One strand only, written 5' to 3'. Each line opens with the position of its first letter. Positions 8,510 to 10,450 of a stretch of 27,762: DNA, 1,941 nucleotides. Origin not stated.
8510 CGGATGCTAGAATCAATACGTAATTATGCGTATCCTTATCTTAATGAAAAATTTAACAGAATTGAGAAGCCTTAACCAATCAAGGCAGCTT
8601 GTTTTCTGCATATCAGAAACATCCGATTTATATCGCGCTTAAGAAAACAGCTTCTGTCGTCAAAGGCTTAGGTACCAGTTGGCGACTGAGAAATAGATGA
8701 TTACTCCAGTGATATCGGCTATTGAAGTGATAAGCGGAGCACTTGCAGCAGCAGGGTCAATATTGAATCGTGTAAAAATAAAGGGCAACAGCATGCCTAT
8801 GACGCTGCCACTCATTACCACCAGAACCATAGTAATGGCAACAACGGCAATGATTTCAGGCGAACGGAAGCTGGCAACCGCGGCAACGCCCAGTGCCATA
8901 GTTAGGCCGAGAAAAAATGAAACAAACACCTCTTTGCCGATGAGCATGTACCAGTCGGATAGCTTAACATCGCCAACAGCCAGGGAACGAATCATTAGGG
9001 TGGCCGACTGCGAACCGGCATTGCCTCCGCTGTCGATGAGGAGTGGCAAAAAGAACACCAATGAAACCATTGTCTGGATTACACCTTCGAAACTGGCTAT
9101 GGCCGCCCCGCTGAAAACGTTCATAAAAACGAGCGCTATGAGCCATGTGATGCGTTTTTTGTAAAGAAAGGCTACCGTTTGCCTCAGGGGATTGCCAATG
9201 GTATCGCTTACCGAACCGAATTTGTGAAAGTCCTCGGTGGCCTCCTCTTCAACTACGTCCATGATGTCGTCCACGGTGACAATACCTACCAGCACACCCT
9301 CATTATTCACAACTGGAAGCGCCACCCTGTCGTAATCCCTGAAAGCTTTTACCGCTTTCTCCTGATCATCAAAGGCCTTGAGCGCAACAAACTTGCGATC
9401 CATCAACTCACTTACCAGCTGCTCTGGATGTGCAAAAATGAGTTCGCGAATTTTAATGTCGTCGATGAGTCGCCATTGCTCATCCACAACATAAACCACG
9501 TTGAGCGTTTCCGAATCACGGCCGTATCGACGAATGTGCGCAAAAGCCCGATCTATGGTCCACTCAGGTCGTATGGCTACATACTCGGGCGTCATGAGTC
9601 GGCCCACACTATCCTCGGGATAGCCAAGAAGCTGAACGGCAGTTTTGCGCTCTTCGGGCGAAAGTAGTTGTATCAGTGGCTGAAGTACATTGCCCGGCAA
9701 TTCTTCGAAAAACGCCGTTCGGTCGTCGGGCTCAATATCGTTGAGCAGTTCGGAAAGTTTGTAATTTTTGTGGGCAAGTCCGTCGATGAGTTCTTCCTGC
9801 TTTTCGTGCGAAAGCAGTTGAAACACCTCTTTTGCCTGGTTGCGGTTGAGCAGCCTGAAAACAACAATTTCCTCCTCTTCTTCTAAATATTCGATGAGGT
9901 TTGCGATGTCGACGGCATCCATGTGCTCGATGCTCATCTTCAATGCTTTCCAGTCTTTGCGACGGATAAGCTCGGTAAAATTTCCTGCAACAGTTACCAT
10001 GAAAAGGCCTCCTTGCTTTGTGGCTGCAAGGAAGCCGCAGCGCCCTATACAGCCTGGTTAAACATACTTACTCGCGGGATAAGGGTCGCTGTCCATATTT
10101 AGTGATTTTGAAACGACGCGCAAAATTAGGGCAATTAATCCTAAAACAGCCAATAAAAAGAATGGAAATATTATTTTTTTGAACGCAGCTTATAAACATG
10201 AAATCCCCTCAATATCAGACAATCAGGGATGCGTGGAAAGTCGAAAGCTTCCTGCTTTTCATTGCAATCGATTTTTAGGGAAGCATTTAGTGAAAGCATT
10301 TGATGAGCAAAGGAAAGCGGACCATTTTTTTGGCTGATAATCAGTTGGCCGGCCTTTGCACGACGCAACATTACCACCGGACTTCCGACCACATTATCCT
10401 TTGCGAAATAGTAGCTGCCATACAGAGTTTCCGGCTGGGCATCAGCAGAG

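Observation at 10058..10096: Hidden MgtL-like proline leader peptide upstream of mgtE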

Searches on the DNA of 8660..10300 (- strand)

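Call 7: search_rna_families(source=window, start=9900, end=10300, threshold=evalue, max_evalue=10)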
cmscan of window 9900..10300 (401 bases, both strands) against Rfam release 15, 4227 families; matches with E-value up to 10: 3.
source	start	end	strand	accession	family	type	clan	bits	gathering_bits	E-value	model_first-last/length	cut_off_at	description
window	10121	10182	+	RF02074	STnc240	Gene; sRNA;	-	19.5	55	2.2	1-77/77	no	Enterobacterial sRNA STnc240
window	10255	10291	-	RF02098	DGCR5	Gene; lncRNA;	-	14.3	50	4.3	14-49/49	no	DiGeorge syndrome critical region gene 5 conserved region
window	10194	10205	-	RF00180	REN-SRE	Cis-reg;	-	11.1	41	5.4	1-37/37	no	Renin stability regulatory element (REN-SRE)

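Call 14: search_rna_families(sources=[L040, L047, L048, L062, L064, L065, L075, L044, L002, L004, L005, L016, L018, L020, L030, L033, L034, L029, L017, L026], threshold=gathering)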
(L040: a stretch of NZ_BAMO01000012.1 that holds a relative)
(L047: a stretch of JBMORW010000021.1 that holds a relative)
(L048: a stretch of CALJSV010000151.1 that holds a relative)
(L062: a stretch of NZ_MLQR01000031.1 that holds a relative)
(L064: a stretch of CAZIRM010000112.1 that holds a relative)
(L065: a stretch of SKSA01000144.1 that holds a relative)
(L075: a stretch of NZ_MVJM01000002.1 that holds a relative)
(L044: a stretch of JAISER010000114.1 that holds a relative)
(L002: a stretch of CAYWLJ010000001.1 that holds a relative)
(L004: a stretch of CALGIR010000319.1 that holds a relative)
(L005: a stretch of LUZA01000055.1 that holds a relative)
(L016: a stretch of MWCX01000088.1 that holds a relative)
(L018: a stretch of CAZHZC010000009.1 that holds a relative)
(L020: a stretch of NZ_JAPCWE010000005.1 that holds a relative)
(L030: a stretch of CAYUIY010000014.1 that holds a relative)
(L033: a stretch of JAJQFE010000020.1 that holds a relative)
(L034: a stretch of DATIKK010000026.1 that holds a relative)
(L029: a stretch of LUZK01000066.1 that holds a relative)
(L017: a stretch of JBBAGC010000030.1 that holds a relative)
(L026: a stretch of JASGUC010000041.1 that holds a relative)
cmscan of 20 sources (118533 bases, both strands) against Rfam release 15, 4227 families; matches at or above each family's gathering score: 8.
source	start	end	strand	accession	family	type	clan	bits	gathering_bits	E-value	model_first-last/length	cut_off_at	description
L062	1999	2166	+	RF00380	Magnesium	Cis-reg; riboswitch;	-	147.8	44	2.6e-33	1-169/169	no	M-box riboswitch aptamer (ykoK leader)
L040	2048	2211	+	RF00380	Magnesium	Cis-reg; riboswitch;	-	146.8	44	4.6e-33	1-169/169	no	M-box riboswitch aptamer (ykoK leader)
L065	1931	2098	+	RF00380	Magnesium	Cis-reg; riboswitch;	-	144.5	44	1.8e-32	1-169/169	no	M-box riboswitch aptamer (ykoK leader)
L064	165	332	+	RF00380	Magnesium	Cis-reg; riboswitch;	-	140.4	44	2.3e-31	1-169/169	no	M-box riboswitch aptamer (ykoK leader)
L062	3796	3958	+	RF00380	Magnesium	Cis-reg; riboswitch;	-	137.1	44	1.7e-30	1-169/169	no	M-box riboswitch aptamer (ykoK leader)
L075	2039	2204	+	RF00380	Magnesium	Cis-reg; riboswitch;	-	135.5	44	4.4e-30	1-169/169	no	M-box riboswitch aptamer (ykoK leader)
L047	2147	2309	+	RF00380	Magnesium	Cis-reg; riboswitch;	-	132.1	44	3.4e-29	1-169/169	no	M-box riboswitch aptamer (ykoK leader)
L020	5354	5424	+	RF00005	tRNA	Gene; tRNA;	CL00001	62.3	29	7.8e-11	1-71/71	no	tRNA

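Call 40: search_rna_families(sources=[L067, L042, L128, L138, L143, L048], threshold=gathering)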
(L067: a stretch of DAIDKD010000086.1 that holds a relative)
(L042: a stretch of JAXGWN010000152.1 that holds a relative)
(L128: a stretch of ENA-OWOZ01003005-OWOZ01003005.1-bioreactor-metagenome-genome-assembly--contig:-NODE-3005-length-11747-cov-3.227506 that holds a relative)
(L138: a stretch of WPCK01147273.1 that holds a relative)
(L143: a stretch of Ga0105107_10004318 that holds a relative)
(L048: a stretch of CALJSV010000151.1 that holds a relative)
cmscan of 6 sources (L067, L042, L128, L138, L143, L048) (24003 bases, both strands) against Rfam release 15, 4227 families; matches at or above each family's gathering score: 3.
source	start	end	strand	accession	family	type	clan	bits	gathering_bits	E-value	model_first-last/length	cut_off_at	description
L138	704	870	+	RF00380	Magnesium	Cis-reg; riboswitch;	-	146.6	44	1.1e-33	1-169/169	no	M-box riboswitch aptamer (ykoK leader)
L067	462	626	+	RF00380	Magnesium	Cis-reg; riboswitch;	-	145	44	2.7e-33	1-169/169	no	M-box riboswitch aptamer (ykoK leader)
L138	2495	2656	+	RF00380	Magnesium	Cis-reg; riboswitch;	-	134.3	44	1.8e-30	1-169/169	no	M-box riboswitch aptamer (ykoK leader)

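Call 61: search_rna_families(sources=[L036, L037, L038, L039, L041, L043, L045, L046, L049, L050, L051, L052, L053, L054, L055, L056, L057, L058, L059, L060], threshold=gathering)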
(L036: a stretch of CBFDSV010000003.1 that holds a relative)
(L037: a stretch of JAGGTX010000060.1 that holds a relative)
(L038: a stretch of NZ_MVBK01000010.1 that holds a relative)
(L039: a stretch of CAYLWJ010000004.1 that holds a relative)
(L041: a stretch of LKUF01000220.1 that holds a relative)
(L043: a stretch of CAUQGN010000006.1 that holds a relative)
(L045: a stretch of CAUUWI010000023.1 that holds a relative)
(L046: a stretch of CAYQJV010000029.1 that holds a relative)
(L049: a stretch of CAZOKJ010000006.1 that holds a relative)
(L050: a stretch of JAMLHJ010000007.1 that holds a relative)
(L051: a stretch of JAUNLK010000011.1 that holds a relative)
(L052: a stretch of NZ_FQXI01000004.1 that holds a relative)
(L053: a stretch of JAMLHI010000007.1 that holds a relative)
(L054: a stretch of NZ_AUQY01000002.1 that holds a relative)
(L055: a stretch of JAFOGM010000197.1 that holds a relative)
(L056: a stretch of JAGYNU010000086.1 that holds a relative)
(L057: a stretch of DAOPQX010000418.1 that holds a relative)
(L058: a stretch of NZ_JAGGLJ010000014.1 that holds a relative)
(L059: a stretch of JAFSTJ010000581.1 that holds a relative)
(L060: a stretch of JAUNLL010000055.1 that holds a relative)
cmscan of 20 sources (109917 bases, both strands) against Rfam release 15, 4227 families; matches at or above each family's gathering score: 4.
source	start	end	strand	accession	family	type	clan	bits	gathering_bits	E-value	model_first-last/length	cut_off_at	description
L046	3912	3983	-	RF00005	tRNA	Gene; tRNA;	CL00001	74.9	29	2.4e-14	1-71/71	no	tRNA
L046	3835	3906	-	RF00005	tRNA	Gene; tRNA;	CL00001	69.9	29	5.8e-13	1-71/71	no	tRNA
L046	4677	4749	+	RF00005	tRNA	Gene; tRNA;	CL00001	65.2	29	1.1e-11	1-71/71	no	tRNA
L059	3073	3157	+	RF00005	tRNA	Gene; tRNA;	CL00001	57.3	29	1.6e-09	1-71/71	no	tRNA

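Call 62: search_rna_families(sources=[L061, L063, L066, L068, L069, L070, L071, L072, L073, L074, L076, L077, L078, L079, L080, L008, L013, L021, L024, L028], threshold=gathering)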
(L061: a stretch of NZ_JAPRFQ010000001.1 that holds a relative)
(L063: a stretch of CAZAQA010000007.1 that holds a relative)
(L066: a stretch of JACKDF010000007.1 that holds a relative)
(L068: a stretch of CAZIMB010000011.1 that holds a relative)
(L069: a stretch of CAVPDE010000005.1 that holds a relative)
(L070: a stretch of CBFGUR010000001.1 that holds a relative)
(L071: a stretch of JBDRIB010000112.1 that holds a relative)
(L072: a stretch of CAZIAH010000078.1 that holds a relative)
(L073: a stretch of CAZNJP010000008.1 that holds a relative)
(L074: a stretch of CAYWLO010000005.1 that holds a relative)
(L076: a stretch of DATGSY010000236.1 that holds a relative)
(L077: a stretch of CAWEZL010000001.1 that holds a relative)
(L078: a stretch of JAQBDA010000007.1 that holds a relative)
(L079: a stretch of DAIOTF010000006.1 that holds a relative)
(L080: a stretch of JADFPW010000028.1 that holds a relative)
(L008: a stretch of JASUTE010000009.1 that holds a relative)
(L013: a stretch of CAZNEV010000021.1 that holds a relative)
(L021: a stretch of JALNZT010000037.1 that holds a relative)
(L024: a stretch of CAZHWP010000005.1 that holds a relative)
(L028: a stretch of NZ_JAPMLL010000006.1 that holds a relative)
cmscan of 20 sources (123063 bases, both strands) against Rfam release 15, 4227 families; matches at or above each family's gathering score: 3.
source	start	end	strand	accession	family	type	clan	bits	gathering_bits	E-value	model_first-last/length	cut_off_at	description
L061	2110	2265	+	RF00380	Magnesium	Cis-reg; riboswitch;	-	117.8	44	2e-25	1-169/169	no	M-box riboswitch aptamer (ykoK leader)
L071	435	630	-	RF00174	Cobalamin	Cis-reg; riboswitch;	CL00101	113.7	31.5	2e-27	1-189/189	no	Cobalamin riboswitch aptamer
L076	3925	4165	+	RF00230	T-box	Cis-reg; leader;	-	98.2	93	4.2e-20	1-219/219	no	T-box leader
